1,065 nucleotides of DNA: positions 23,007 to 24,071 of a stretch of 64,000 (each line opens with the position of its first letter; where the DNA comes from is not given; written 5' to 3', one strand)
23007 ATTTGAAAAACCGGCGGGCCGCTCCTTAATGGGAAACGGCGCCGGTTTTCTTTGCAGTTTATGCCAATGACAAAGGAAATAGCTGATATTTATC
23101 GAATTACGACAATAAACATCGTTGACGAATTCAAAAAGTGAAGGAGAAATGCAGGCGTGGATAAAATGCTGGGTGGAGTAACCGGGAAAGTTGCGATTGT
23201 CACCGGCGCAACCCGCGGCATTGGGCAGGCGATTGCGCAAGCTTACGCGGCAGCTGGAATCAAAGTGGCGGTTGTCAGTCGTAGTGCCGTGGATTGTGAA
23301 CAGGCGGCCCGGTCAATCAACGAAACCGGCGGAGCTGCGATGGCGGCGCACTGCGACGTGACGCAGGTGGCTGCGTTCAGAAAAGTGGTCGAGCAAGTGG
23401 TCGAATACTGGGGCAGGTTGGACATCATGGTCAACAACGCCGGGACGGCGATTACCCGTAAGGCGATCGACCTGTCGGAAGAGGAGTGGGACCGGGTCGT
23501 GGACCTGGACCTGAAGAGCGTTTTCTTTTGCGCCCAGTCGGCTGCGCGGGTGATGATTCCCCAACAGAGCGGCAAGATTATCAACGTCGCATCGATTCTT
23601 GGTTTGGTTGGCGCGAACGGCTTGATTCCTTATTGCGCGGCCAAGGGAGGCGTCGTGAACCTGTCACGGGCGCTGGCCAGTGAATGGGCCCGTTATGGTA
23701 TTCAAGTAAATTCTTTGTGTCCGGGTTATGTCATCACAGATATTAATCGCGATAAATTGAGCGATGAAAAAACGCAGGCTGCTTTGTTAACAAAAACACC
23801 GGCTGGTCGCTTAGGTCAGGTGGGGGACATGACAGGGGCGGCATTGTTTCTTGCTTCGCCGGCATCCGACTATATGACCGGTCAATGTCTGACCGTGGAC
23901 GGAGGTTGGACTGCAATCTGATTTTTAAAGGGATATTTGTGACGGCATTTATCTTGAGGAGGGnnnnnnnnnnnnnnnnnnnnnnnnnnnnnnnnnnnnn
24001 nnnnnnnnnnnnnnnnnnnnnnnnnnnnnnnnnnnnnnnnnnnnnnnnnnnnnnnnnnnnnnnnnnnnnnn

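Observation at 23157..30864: Catabolic module B: SDR - AbfD - C_GCAxxG - sigma54 activator - [sigma54 promoter] BKACE2 - HADH-like - AtoE2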

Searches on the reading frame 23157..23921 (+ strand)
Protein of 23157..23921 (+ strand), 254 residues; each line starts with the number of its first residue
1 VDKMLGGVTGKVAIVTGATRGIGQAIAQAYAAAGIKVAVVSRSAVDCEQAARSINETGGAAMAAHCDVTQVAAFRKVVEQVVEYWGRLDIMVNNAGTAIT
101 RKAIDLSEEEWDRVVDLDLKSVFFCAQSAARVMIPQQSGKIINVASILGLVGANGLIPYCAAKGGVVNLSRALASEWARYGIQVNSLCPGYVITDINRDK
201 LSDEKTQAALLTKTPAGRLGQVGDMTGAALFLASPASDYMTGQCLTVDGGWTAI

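Call 4: search_protein_families(library=pfam, proteins=[window:23157-23921:+])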
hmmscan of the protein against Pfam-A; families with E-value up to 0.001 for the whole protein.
window:23157-23921:+ (254 aa): 3 families
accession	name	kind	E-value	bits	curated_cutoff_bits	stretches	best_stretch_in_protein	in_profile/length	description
PF13561.12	adh_short_C2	-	4.7e-64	216.6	27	1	17-252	1-236/236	Enoyl-(Acyl carrier protein) reductase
PF00106.31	adh_short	-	2.1e-61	207.2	26.6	1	11-204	1-194/195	short chain dehydrogenase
PF08659.16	KR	-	3.2e-12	47.2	22.6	1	13-187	3-173/180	KR domain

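Call 11: search_protein_families(library=ncbifam, proteins=[window:23157-23921:+], max_evalue=0.00001)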
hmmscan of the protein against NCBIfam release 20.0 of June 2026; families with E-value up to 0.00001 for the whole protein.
window:23157-23921:+ (254 aa): 229 families (the best 25 are shown)
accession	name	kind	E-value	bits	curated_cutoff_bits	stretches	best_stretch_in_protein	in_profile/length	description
NF006070.0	PRK08213.1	subfamily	1.2e-75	254.4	279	1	8-254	10-259/259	gluconate 5-dehydrogenase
NF005559.1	PRK07231.1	subfamily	3.3e-71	239.7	215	1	8-252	2-248/249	glucose 1-dehydrogenase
TIGR01832.1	kduD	equivalog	3.7e-70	236.2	338.85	1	9-253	4-247/248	2-dehydro-3-deoxy-D-gluconate 5-dehydrogenase KduD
TIGR01830.1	3oxo_ACP_reduc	equivalog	2e-69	234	297.75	1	13-250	1-237/239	3-oxoacyl-[acyl-carrier-protein] reductase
NF004818.0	PRK06172.1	equivalog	3.4e-69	233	336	1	8-254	5-253/253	SDR family oxidoreductase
NF005390.0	PRK06935.1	equivalog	5.3e-69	232.4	369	1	8-252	13-256/258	2-dehydro-3-deoxy-D-gluconate 5-dehydrogenase KduD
NF005309.0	PRK06841.1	subfamily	4.5e-66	223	286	1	8-252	13-253/255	GolD/DthD family dehydrogenase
NF004778.0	PRK06124.1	equivalog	5.7e-66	222.5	303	1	8-253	9-254/256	SDR family oxidoreductase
NF005711.0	PRK07523.1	subfamily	9.5e-66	222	413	1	5-253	5-253/255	SDR family oxidoreductase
NF004197.0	PRK05653.1-1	equivalog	3.5e-65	220.1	332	1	8-251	5-246/249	3-oxoacyl-ACP reductase FabG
NF052558.1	MBtsdlDhBudC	equivalog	7.8e-65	218.9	270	1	9-253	2-243/250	meso-2,3-butanediol dehydrogenase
NF004198.0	PRK05653.1-3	equivalog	8.3e-65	218.7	296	1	9-251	6-246/248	3-oxoacyl-ACP reductase FabG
NF004791.0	PRK06138.1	equivalog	6.7e-64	215.6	312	1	9-253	4-251/252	SDR family oxidoreductase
NF009093.0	PRK12429.1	subfamily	7.6e-64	215.5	258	1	8-253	3-258/259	3-hydroxybutyrate dehydrogenase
NF009466.0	PRK12826.1-2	subfamily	1.4e-62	211.3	222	1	11-251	4-244/248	3-oxoacyl-ACP reductase FabG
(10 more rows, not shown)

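Call 40: search_solved_structures(query=window:23157-23921:+, max_evalue=1e-40)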
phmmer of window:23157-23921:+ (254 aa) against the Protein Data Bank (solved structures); distinct sequences matched with E-value up to 1e-40: 64 (the best 60 are shown).
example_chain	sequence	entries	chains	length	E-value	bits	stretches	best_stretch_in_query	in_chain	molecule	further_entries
4j2h_A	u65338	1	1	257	1.5e-57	197.8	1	7-253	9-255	Short chain alcohol dehydrogenase-related dehydrogenase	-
4z9y_A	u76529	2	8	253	3.3e-55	190.2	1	8-253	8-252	2-deoxy-D-gluconate 3-dehydrogenase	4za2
4dml_A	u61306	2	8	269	4.2e-55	189.8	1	8-251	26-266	3-oxoacyl-[acyl-carrier-protein] reductase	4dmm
4jro_A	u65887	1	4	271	2e-54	187.6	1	8-251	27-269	FabG protein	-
1edo_A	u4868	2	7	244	2.5e-53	184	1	12-251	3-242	BETA-KETO ACYL CARRIER PROTEIN REDUCTASE | KETOACYL REDUCTASE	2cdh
4ibo_A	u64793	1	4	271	5.9e-53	182.8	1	7-252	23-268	Gluconate dehydrogenase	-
2uvd_A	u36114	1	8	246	2e-52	181.1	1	9-251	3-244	3-OXOACYL-(ACYL-CARRIER-PROTEIN) REDUCTASE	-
5u9p_A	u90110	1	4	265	1.2e-51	178.5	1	9-253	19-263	Gluconate 5-dehydrogenase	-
4g81_D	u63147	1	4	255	1.5e-51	178.2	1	7-254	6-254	Putative hexonate dehydrogenase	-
1vl8_A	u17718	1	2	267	6.9e-50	172.8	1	8-253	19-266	Gluconate 5-dehydrogenase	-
3sj7_A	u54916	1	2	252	9.2e-50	172.4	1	9-251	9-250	3-oxoacyl-(Acyl-carrier-protein) reductase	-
3osu_A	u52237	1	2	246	2.4e-49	171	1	11-251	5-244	3-oxoacyl-[acyl-carrier-protein] reductase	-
4hp8_A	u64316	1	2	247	2.7e-49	170.8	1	8-253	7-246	2-deoxy-D-gluconate 3-dehydrogenase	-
4npc_A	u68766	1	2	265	1.2e-48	168.7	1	9-253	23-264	Sorbitol dehydrogenase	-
4wjz_A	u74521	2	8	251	2.8e-48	167.5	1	8-251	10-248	3-oxoacyl-[acyl-carrier-protein] reductase FabG | 3-oxoacyl-[acyl-carrier protein] reductase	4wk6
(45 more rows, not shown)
